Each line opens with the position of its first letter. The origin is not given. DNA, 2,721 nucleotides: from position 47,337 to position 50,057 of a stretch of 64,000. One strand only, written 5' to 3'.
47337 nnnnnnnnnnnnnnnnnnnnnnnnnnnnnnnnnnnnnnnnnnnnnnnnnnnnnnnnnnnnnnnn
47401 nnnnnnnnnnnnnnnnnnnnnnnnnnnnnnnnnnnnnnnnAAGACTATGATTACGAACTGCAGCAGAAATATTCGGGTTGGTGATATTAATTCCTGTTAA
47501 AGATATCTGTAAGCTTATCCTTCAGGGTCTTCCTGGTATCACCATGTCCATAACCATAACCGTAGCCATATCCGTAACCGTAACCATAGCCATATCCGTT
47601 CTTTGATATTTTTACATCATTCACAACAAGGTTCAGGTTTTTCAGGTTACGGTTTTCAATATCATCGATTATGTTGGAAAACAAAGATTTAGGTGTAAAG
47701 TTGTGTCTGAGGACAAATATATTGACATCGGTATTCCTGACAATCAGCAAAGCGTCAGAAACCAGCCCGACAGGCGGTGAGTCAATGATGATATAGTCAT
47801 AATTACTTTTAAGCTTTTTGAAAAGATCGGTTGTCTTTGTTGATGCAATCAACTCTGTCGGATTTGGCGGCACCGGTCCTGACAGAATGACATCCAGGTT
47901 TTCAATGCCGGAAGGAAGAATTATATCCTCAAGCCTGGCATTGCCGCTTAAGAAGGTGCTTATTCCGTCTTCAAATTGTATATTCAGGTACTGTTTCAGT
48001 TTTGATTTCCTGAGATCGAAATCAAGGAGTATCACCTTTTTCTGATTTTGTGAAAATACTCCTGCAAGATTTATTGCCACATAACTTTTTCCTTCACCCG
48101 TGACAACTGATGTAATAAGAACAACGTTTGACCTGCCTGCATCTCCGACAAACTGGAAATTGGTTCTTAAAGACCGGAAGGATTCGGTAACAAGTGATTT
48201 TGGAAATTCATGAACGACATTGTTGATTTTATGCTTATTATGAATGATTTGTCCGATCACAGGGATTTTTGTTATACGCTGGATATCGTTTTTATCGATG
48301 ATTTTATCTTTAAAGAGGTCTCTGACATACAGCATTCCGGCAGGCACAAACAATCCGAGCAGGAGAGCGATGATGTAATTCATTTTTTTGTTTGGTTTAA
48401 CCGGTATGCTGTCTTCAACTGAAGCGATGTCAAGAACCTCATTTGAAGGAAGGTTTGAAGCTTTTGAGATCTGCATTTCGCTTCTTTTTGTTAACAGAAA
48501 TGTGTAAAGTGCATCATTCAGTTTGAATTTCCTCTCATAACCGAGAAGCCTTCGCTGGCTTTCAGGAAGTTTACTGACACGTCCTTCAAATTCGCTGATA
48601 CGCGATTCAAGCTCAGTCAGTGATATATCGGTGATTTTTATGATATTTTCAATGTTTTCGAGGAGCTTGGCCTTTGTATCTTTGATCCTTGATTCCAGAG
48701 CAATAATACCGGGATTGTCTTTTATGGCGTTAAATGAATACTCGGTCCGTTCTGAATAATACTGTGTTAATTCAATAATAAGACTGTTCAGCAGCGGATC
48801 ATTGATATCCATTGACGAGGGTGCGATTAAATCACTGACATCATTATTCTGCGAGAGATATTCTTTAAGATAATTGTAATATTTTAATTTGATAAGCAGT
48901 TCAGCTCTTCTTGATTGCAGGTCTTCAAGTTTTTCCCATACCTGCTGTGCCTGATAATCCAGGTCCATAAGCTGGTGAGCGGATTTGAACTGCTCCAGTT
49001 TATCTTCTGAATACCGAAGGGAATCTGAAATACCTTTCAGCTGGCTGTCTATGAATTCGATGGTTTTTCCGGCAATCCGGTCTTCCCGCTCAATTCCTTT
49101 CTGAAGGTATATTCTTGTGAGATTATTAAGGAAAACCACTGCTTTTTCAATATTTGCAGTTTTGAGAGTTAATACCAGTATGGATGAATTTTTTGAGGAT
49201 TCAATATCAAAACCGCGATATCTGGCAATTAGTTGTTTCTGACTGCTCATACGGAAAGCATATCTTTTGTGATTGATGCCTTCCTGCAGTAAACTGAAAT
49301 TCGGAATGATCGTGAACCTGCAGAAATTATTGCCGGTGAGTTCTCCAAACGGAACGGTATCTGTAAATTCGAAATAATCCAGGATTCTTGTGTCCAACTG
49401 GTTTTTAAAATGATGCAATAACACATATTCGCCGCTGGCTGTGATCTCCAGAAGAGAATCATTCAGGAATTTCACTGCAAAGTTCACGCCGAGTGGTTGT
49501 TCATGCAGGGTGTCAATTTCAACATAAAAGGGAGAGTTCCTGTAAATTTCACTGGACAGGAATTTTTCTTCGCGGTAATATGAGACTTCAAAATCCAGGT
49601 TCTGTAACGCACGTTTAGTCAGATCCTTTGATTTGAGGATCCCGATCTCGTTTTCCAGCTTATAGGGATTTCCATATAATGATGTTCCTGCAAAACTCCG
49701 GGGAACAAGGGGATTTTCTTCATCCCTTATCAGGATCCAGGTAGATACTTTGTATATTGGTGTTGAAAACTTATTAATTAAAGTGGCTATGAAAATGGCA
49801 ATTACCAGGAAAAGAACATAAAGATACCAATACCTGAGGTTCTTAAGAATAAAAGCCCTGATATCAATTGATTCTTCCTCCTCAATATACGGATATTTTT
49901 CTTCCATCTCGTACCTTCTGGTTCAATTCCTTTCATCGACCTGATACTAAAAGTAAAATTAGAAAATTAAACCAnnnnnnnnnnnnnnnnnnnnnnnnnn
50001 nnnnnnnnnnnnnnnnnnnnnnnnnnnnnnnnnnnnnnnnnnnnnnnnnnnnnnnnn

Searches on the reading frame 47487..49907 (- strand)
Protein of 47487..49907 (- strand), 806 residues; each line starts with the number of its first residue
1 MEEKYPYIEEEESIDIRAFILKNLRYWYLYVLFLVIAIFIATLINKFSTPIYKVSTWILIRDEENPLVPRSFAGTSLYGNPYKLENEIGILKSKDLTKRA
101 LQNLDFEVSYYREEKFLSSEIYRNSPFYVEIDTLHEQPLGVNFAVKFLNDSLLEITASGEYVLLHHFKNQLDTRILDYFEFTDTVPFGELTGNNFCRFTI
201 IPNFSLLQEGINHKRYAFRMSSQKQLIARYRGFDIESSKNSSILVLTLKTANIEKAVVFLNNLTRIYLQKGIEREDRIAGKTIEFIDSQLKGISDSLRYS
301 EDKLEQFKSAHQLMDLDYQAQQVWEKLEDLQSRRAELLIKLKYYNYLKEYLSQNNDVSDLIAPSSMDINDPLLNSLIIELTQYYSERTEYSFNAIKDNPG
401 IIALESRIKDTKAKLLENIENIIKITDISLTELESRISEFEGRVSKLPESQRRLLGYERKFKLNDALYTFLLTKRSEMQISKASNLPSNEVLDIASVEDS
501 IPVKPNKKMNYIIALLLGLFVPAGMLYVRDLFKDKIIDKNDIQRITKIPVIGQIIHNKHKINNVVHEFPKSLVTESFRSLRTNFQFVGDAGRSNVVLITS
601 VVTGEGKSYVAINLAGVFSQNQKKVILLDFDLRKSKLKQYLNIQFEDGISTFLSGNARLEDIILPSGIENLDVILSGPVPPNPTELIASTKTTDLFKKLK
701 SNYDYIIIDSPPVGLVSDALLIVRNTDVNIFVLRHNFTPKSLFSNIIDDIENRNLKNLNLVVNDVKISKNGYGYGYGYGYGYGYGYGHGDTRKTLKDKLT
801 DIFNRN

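Call 66: search_protein_families(library=pfam, proteins=[window:47487-49907:-], max_evalue=0.0001)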
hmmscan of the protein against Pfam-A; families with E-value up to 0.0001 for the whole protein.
window:47487-49907:- (806 aa): 5 families
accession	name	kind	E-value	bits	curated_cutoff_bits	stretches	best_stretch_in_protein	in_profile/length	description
PF13614.12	AAA_31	-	8.4e-12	45.8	27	1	595-722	3-138/177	AAA domain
PF13807.11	GNVR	-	2.8e-11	43.6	27.7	1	450-530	2-81/82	G-rich domain on putative tyrosine kinase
PF02706.20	Wzz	-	3.1e-07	31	25.5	1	14-104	3-91/91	Chain length determinant protein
PF10609.15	ParA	-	1.5e-06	28.2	27.1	1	594-713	4-122/246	NUBPL iron-transfer P-loop NTPase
PF01656.29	CbiA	-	8.3e-06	26.2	25.4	1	597-739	2-54/125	CobQ/CobB/MinD/ParA nucleotide binding domain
